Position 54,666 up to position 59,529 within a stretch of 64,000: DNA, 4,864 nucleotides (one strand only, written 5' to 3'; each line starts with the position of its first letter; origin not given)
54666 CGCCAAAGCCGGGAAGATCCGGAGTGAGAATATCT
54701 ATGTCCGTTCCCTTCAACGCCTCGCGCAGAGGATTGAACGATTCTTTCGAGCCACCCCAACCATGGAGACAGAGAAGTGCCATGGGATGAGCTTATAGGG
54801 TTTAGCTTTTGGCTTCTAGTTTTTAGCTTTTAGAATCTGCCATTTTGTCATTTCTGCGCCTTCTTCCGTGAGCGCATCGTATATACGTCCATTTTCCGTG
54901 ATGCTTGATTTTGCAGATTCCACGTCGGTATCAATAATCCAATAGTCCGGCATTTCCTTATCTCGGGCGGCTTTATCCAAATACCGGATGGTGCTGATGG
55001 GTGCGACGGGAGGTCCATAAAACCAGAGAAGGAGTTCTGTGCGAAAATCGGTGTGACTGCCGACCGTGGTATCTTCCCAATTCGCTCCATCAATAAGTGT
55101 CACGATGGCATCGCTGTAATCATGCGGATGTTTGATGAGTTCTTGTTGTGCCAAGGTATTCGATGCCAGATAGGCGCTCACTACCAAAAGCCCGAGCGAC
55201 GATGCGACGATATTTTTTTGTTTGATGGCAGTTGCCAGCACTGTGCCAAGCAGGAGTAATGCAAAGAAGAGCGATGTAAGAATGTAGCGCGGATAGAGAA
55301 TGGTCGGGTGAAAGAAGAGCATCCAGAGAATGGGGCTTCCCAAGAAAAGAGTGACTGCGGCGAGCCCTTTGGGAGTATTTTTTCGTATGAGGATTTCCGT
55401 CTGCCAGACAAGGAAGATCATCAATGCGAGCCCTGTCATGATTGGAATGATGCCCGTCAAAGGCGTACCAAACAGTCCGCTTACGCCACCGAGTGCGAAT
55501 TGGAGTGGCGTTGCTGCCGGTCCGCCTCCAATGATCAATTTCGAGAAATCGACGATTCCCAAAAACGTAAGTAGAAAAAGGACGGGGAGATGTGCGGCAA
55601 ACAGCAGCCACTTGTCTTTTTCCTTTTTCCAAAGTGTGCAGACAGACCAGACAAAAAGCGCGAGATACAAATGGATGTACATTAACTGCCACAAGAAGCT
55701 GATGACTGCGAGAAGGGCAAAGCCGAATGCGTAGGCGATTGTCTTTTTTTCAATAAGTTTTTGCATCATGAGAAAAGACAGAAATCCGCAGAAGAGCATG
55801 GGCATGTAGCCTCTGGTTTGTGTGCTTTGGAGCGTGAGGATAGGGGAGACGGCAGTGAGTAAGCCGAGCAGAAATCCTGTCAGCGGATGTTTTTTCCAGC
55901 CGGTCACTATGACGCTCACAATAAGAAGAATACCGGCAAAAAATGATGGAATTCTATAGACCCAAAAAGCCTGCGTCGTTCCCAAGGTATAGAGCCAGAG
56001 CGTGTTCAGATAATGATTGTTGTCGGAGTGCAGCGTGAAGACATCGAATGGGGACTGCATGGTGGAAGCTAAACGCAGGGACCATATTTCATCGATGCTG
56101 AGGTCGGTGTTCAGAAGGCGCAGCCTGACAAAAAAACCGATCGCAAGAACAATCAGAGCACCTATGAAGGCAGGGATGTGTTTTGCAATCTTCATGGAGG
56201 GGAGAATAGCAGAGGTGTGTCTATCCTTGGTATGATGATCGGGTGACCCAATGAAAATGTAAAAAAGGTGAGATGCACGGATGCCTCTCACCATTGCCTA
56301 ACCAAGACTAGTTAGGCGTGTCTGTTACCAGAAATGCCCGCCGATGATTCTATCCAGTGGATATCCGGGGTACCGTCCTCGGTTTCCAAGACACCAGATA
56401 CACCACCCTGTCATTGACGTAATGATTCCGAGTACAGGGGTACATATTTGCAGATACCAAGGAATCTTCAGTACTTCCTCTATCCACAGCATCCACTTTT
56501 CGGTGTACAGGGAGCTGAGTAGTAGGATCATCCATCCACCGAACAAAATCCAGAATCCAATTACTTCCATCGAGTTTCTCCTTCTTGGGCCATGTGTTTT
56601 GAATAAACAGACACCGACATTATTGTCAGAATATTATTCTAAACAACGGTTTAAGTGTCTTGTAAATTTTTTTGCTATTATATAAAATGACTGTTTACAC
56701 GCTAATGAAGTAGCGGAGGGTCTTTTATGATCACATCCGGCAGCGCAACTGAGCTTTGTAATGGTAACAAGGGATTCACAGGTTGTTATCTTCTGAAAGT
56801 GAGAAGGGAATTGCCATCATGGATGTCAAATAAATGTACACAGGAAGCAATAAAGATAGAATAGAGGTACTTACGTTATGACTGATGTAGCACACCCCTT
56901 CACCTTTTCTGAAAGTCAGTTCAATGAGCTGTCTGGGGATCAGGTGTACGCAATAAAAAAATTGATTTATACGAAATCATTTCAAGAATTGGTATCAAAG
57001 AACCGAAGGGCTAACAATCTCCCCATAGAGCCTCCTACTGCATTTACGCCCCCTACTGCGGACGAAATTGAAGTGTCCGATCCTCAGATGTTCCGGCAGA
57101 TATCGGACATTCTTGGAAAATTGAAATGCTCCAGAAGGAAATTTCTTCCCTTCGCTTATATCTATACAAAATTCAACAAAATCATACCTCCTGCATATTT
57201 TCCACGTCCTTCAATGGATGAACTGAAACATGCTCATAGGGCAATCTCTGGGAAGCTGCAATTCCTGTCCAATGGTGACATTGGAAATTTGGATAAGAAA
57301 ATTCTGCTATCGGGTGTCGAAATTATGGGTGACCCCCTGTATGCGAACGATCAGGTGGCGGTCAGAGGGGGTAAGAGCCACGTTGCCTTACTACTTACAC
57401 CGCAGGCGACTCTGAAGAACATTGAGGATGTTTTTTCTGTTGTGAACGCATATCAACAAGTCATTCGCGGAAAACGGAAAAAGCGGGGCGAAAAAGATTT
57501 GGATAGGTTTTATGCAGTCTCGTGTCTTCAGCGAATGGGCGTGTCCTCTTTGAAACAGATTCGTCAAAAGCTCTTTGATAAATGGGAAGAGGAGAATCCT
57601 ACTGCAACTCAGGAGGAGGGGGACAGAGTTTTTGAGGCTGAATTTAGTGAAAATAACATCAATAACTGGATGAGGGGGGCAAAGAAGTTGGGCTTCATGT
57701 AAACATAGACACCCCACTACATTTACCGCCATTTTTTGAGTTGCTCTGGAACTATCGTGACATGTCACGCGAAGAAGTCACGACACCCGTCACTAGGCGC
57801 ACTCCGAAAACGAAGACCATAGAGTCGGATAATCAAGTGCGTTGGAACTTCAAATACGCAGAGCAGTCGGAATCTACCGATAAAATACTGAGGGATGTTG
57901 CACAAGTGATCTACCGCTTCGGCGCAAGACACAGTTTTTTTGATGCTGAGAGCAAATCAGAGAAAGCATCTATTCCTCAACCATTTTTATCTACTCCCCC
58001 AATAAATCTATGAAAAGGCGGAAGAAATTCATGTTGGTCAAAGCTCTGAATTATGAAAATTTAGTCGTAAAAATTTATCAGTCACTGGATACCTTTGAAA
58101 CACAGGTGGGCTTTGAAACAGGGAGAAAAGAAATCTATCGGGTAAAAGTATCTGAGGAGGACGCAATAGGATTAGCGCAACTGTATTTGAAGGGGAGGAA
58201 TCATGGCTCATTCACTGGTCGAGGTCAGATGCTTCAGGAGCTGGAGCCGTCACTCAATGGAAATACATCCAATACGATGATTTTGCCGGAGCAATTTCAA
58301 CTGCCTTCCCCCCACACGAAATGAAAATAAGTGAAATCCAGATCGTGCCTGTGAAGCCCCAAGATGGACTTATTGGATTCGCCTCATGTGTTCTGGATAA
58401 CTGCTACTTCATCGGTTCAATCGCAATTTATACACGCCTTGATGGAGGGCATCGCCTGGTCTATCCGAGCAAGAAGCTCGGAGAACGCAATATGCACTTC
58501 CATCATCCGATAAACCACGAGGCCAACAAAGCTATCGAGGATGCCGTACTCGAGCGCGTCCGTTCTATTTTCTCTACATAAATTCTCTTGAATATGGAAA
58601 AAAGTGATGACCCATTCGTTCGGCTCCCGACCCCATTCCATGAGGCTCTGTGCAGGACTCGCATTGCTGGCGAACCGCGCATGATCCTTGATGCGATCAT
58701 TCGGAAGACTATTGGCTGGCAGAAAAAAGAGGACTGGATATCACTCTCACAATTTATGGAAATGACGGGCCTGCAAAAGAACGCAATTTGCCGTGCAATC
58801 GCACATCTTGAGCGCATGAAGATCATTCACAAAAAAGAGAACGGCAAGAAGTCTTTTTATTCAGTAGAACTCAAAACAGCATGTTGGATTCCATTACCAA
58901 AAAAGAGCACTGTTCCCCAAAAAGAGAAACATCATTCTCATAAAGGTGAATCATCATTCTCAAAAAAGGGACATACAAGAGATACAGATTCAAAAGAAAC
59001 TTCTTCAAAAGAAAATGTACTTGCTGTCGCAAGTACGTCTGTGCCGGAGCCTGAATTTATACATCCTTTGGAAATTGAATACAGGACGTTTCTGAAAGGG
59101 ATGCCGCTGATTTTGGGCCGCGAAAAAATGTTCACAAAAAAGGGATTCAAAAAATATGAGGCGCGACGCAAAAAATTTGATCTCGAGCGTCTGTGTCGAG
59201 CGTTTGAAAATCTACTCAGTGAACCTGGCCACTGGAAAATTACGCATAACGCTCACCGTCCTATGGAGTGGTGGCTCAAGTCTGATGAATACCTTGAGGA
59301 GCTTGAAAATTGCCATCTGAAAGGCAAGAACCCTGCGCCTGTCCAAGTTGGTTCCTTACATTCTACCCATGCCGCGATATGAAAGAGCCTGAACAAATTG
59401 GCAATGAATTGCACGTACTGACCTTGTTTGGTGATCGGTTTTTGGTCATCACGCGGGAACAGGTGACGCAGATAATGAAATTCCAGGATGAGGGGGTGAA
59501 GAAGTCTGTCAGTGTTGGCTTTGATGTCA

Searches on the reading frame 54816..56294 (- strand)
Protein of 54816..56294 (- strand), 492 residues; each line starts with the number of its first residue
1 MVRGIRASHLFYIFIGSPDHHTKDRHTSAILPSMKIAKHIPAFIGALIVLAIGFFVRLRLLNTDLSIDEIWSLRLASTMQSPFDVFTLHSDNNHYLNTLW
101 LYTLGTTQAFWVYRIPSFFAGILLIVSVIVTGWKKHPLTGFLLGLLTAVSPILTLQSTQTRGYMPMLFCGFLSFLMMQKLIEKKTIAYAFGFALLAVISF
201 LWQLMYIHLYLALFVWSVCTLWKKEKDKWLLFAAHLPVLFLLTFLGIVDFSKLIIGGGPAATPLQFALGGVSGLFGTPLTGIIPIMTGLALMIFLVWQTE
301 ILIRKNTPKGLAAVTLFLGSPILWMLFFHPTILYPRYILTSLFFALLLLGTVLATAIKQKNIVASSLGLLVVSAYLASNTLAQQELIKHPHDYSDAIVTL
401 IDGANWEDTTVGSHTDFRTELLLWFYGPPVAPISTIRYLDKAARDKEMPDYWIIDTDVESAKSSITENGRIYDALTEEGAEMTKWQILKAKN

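Call 44: search_protein_families(library=pfam, proteins=[window:54816-56294:-], max_evalue=0.01)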
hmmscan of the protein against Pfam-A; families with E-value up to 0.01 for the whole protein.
window:54816-56294:- (492 aa): 1 family
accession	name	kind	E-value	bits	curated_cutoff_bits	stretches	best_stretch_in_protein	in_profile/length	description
PF04226.18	Transgly_assoc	-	0.0043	17.7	25.3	1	34-57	25-48/49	Transglycosylase associated protein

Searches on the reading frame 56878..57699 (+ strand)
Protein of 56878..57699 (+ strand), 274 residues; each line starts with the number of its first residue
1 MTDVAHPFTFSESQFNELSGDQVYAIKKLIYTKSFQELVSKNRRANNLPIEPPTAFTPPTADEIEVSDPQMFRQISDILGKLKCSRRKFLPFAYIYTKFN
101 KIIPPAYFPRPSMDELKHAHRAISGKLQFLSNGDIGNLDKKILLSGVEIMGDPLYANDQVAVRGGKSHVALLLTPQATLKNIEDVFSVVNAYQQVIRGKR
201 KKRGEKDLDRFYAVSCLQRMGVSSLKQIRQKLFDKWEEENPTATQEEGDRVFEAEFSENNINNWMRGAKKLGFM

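Call 9: search_protein_families(library=phrogs, proteins=[window:56878-57699:+], max_evalue=0.01)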
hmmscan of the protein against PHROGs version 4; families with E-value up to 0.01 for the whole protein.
window:56878-57699:+ (274 aa): 1 family
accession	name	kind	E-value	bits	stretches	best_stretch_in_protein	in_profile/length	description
phrog_19269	-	unknown function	0.0058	17.9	0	205-235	91-121/148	-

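Call 44: search_protein_families(library=pfam, proteins=[window:56878-57699:+], max_evalue=0.01)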
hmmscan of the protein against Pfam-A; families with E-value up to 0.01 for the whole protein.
window:56878-57699:+ (274 aa): 0 families

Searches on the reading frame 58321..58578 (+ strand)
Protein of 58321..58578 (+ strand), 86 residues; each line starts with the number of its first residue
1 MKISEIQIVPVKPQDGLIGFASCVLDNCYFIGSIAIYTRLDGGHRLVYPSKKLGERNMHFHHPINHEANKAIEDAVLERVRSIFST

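Call 9: search_protein_families(library=phrogs, proteins=[window:58321-58578:+], max_evalue=0.01)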
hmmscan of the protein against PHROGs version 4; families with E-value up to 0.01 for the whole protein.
window:58321-58578:+ (86 aa): 0 families

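Call 44: search_protein_families(library=pfam, proteins=[window:58321-58578:+], max_evalue=0.01)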
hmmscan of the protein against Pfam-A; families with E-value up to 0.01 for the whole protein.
window:58321-58578:+ (86 aa): 1 family
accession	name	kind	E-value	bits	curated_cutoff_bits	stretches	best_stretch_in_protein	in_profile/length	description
PF04026.17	SpoVG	-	3.8e-09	37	29.6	1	1-79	1-79/82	SpoVG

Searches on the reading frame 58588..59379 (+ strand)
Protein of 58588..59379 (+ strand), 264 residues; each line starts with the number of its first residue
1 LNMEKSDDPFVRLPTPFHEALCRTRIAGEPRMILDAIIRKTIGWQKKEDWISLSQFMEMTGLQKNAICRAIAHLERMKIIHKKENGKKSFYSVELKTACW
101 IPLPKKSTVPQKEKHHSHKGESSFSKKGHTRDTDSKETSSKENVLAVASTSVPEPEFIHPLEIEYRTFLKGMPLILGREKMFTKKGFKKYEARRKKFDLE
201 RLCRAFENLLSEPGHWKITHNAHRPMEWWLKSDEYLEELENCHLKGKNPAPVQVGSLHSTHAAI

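Call 9: search_protein_families(library=phrogs, proteins=[window:58588-59379:+], max_evalue=0.01)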
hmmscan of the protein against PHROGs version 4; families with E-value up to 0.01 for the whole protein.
window:58588-59379:+ (264 aa): 11 families
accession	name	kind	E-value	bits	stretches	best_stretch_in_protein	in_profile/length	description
phrog_678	-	DNA, RNA and nucleotide metabolism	7.2e-25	89.3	1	3-142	25-192/346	replication initiation O-like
phrog_277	-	DNA, RNA and nucleotide metabolism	2e-19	71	1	6-139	25-165/318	replication initiation O-like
phrog_2365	-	DNA, RNA and nucleotide metabolism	1.1e-16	62.6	1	4-150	23-176/232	replication initiation O-like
phrog_16826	-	DNA, RNA and nucleotide metabolism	8.4e-12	46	1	6-114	7-113/341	DnaD-like helicase loader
phrog_345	-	DNA, RNA and nucleotide metabolism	5.5e-11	43.7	1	3-142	20-170/297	replication initiation O-like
phrog_18020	-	DNA, RNA and nucleotide metabolism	1.4e-10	42.5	1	37-136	40-137/248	replication initiation O-like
phrog_5810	-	DNA, RNA and nucleotide metabolism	1.6e-07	32.2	1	32-123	21-116/268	replication initiation protein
phrog_270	-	DNA, RNA and nucleotide metabolism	1.8e-05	25.3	1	6-157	28-179/383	replication initiation protein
phrog_21732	-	unknown function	5.3e-05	23.7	1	31-88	28-85/360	-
phrog_186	-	DNA, RNA and nucleotide metabolism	0.00018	22.3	1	48-139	60-130/308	DnaD-like helicase loader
phrog_428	-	DNA, RNA and nucleotide metabolism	0.00089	19.5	1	50-141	127-218/455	replication initiation protein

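Call 44: search_protein_families(library=pfam, proteins=[window:58588-59379:+], max_evalue=0.01)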
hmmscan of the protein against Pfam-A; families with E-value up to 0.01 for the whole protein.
window:58588-59379:+ (264 aa): 1 family
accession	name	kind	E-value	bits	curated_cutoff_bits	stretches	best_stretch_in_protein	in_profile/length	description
PF04492.19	Phage_rep_O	-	6.7e-20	71.9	28.7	1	3-84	2-83/95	Bacteriophage replication protein O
